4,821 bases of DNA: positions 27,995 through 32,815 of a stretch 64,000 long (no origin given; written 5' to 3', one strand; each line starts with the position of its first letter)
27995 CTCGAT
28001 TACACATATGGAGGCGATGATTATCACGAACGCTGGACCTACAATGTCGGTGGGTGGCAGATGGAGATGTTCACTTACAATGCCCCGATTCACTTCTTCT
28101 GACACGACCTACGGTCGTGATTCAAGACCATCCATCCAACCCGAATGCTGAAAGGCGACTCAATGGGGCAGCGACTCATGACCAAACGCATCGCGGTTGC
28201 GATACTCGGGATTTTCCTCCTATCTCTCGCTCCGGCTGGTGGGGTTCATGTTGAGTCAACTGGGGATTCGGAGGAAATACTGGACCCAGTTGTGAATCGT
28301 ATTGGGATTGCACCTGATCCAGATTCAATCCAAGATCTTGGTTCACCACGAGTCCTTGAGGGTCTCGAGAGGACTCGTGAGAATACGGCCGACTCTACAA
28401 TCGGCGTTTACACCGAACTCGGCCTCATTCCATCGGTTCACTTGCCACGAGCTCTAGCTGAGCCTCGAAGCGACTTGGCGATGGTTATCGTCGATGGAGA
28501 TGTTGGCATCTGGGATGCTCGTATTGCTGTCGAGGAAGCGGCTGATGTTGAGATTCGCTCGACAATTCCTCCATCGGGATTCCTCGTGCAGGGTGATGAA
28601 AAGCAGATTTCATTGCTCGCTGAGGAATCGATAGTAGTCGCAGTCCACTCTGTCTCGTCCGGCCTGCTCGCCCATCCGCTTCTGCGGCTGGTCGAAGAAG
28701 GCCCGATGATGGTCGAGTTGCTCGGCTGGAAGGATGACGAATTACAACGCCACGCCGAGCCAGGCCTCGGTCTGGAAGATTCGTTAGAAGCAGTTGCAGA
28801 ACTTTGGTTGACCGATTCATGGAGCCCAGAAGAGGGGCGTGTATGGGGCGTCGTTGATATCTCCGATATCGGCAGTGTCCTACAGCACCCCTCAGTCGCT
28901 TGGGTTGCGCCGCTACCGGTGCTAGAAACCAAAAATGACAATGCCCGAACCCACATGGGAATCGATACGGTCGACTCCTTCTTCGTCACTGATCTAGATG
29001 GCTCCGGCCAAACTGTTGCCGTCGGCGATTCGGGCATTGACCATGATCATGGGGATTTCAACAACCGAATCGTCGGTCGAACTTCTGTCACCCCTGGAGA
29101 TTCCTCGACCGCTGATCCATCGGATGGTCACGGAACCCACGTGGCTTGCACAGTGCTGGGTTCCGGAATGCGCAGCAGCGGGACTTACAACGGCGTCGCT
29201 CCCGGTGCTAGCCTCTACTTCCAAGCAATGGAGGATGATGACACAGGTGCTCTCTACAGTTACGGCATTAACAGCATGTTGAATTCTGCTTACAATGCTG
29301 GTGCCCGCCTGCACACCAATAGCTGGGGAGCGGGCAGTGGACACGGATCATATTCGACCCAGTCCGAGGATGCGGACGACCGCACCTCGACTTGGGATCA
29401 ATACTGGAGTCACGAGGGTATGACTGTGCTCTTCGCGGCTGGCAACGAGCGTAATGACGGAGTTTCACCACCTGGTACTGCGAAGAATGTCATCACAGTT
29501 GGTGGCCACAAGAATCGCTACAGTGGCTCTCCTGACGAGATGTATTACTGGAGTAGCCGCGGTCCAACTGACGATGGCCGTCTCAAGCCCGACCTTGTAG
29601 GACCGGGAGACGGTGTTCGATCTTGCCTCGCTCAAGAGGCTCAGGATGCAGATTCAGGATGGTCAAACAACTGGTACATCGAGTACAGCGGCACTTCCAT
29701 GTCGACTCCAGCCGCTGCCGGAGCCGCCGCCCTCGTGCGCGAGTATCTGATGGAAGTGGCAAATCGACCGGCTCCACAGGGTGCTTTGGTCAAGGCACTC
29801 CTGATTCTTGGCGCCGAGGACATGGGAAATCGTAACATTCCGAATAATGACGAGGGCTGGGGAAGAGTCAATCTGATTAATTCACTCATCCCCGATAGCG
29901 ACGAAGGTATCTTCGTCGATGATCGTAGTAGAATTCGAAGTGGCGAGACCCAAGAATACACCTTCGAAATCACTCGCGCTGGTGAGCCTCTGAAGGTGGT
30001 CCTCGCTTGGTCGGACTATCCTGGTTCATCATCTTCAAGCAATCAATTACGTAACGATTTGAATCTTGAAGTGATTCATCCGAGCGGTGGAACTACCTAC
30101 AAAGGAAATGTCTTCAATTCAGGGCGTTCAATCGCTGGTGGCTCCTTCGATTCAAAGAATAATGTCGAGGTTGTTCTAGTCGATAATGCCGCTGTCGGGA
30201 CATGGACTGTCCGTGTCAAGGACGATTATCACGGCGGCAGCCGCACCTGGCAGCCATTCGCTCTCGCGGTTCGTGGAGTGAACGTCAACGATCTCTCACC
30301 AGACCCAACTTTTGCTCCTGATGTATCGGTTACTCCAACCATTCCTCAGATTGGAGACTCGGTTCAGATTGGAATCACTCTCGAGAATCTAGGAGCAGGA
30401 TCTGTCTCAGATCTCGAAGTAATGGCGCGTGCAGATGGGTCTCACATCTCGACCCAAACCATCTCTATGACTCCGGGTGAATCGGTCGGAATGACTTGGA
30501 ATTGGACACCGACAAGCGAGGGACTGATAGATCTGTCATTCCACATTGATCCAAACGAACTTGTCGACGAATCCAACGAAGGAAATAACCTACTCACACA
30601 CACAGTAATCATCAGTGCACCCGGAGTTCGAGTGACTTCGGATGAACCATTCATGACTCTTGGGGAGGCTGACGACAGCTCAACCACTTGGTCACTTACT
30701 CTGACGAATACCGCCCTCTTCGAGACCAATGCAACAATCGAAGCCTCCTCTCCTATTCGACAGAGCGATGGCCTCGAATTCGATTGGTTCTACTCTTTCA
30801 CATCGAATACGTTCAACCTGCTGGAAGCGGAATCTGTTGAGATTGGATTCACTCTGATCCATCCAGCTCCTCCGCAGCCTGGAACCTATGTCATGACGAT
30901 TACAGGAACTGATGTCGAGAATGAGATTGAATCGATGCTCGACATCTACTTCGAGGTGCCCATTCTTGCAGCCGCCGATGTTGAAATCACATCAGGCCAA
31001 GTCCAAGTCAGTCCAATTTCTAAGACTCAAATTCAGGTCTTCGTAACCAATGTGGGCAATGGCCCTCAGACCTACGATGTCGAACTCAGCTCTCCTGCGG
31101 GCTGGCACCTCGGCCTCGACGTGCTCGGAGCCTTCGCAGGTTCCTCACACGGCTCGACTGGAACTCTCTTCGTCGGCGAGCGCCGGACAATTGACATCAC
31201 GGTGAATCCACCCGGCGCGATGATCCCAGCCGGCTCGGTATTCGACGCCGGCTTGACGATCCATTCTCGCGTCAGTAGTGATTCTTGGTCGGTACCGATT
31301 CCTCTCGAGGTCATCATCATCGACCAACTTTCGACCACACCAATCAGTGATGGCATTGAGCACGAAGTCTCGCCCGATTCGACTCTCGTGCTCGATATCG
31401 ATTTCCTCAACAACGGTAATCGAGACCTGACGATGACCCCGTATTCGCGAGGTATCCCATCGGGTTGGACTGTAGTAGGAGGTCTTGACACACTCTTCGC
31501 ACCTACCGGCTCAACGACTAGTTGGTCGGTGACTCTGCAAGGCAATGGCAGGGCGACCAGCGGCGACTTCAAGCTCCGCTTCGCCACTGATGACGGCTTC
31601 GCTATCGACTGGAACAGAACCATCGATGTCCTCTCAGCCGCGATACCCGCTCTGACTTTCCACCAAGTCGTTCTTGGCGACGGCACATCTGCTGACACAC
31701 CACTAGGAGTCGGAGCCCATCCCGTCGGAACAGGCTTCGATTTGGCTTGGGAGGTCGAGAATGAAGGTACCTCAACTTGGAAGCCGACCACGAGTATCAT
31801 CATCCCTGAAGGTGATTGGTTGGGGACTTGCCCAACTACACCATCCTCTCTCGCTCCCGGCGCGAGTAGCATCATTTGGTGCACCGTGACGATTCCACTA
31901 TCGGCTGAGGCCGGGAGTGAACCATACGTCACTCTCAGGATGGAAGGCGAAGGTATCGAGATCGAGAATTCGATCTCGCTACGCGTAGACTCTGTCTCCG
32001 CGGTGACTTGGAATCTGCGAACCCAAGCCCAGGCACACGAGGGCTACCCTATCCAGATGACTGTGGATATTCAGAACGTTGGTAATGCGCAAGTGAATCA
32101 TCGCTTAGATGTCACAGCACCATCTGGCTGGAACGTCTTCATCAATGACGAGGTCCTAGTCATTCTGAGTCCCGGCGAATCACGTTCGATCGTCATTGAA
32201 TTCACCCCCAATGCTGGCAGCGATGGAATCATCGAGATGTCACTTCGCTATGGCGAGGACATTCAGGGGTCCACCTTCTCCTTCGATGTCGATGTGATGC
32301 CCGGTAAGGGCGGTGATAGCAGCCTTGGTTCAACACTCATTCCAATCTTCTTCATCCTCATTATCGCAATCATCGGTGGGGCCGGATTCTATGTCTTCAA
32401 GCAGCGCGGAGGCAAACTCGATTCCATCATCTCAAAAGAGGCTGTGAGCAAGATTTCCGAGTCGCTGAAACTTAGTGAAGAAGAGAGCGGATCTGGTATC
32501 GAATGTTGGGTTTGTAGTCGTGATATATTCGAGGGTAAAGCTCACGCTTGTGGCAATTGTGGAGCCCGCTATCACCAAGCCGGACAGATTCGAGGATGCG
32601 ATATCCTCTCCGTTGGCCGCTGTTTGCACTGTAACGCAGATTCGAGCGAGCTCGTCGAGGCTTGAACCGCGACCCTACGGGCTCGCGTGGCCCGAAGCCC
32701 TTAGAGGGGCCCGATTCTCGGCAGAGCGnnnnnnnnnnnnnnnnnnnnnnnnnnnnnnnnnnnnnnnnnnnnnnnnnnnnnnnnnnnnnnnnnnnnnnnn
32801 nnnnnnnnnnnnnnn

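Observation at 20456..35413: Co-directional five-gene envelope block: giant surface proteins, a CARDB-rich S8 protease, and two ectoproteins with cytoplasmic C-terminal zinc ribbons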

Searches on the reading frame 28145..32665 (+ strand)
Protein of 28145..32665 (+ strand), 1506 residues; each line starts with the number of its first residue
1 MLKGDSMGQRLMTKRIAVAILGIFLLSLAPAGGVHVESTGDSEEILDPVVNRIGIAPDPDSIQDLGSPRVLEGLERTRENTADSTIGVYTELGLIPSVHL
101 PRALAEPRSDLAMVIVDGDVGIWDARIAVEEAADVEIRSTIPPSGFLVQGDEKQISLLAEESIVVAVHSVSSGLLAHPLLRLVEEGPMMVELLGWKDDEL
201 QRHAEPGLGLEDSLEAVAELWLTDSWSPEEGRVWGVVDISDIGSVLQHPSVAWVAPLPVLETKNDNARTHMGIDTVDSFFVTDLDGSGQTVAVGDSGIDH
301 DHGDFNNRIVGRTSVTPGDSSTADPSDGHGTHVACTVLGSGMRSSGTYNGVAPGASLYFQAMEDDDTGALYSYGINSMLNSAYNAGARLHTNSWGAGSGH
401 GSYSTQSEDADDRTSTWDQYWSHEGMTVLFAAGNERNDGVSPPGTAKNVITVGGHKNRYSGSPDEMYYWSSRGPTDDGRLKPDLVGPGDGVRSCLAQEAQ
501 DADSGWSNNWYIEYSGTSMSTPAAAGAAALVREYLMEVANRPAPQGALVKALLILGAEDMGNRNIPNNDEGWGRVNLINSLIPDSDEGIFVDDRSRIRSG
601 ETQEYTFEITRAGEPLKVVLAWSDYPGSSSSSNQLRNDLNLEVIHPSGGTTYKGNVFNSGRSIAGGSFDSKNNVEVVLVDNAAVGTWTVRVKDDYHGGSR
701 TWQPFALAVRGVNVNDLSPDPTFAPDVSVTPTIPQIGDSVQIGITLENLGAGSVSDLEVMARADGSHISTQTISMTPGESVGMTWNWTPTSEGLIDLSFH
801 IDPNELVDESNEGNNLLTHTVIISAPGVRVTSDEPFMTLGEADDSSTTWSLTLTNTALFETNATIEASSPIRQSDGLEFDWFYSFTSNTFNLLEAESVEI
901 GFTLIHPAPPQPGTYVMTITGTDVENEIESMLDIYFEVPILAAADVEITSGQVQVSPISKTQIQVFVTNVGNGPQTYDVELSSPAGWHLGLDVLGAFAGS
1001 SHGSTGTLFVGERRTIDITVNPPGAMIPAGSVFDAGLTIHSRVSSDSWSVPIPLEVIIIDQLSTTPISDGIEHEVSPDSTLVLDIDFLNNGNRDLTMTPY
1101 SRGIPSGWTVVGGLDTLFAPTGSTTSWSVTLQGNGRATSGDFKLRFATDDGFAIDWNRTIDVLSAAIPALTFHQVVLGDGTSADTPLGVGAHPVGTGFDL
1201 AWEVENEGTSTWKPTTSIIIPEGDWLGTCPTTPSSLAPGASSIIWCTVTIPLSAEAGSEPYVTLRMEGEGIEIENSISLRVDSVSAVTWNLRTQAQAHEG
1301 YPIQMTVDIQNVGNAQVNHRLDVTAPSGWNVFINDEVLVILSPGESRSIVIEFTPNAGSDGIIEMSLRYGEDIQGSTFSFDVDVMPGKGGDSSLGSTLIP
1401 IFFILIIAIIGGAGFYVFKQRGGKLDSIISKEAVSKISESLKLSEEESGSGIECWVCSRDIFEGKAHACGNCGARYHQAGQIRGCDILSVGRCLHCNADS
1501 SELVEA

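Call 4: search_protein_families(library=pfam, proteins=[window:28145-32665:+], max_evalue=0.01)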
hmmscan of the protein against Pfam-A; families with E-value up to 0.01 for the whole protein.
window:28145-32665:+ (1506 aa): 9 families
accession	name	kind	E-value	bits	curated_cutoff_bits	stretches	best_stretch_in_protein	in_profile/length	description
PF00082.27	Peptidase_S8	-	9.9e-46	156.8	21.8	1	286-573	1-288/288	Subtilase family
PF07705.17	CARDB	-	1.1e-20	74.2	22.7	1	725-818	6-100/101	CARDB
PF10633.15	NPCBM_assoc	-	9.9e-10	38.9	24.4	0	1300-1360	4-65/78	NPCBM-associated, NEW3 domain of alpha-galactosidase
PF17766.7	fn3_6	-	1.2e-06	29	26.4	1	1300-1358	16-74/99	Fibronectin type-III domain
PF22067.2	Cep192_D3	-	0.00011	22.7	27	0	1302-1368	18-81/99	Cep192 domain 3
PF15780.11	ASH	-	0.00023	21.7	27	0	736-798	21-85/98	Abnormal spindle-like microcephaly-assoc'd, ASPM-SPD-2-Hydin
PF22544.2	HYDIN_VesB_CFA65-like_Ig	-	0.0013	19.3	25.5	0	1300-1357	18-74/100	HYDIN/CFA65/VesB-like, Ig-like domain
PF16158.11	N_BRCA1_IG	-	0.0026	18.7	28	0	1193-1251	9-78/108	Ig-like domain from next to BRCA1 gene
PF01483.27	P_proprotein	-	0.0026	18.2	21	0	633-696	12-73/86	Proprotein convertase P-domain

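Call 47: search_protein_families(library=ncbifam, proteins=[window:28145-32665:+], max_evalue=0.01)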
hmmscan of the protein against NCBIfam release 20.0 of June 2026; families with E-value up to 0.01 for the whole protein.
window:28145-32665:+ (1506 aa): 8 families
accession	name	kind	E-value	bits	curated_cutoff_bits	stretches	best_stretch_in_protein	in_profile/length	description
TIGR03921.1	T7SS_mycosin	equivalog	2.1e-20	73.1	278.75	1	285-581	11-285/353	type VII secretion-associated serine protease mycosin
NF040809.1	germ_prot_CspBA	exception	1.1e-14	53.1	1250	1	440-579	396-520/1099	bifunctional germination protease/germinant receptor pseudoprotease CspBA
NF040808.2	CspC_non_triad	exception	6.5e-13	48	675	1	444-581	425-549/556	bile acid germinant receptor pseudoprotease CspC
NF042956.1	IteS_antiphage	equivalog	1.7e-12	46.4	900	1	435-558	408-534/747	S8 family anti-phage peptidase IteS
NF040553.1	SGO_0316_fam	subfamily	1.7e-09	35.9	1400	1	463-537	650-713/1486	SGO_0316/SGO_0317 family LPXTG-anchored serine peptidase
NF051851.1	AtpSerPepEprS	equivalog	4.9e-06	24.9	1700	1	277-579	57-361/988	autotransporter serine peptidase EprS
NF033595.1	denti_PrtP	equivalog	5.9e-06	25.2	300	1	486-579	416-500/606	dentilisin complex serine proteinase subunit PrtP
NF033506.0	PACE-CTERM-PROT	exception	0.0011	17.8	110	1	1293-1364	491-563/627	putative S-layer protein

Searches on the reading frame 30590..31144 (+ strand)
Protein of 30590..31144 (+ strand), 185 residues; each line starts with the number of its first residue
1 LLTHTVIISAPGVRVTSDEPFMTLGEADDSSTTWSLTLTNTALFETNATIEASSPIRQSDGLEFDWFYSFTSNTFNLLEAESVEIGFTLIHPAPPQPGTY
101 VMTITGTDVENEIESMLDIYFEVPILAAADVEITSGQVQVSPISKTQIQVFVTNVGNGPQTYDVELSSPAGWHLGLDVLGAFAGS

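Call 80: search_protein_families(library=pfam, proteins=[window:30590-31144:+], max_evalue=0.1)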
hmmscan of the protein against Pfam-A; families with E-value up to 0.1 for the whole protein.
window:30590-31144:+ (185 aa): 2 families
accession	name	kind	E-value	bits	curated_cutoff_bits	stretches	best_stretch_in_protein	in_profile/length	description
PF17766.7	fn3_6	-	0.047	14.3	26.4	0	145-172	18-45/99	Fibronectin type-III domain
PF03330.24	DPBB_1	-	0.084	13.6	28.8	0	138-176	35-73/83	Lytic transglycolase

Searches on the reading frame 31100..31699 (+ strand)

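Call 80: search_protein_families(library=pfam, proteins=[window:31100-31699:+], max_evalue=0.1)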
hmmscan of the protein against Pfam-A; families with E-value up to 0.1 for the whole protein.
window:31100-31699:+ (200 aa): 1 family
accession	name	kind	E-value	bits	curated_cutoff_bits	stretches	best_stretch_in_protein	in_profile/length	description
PF10633.15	NPCBM_assoc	-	0.0066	17.1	24.4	0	91-161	2-73/78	NPCBM-associated, NEW3 domain of alpha-galactosidase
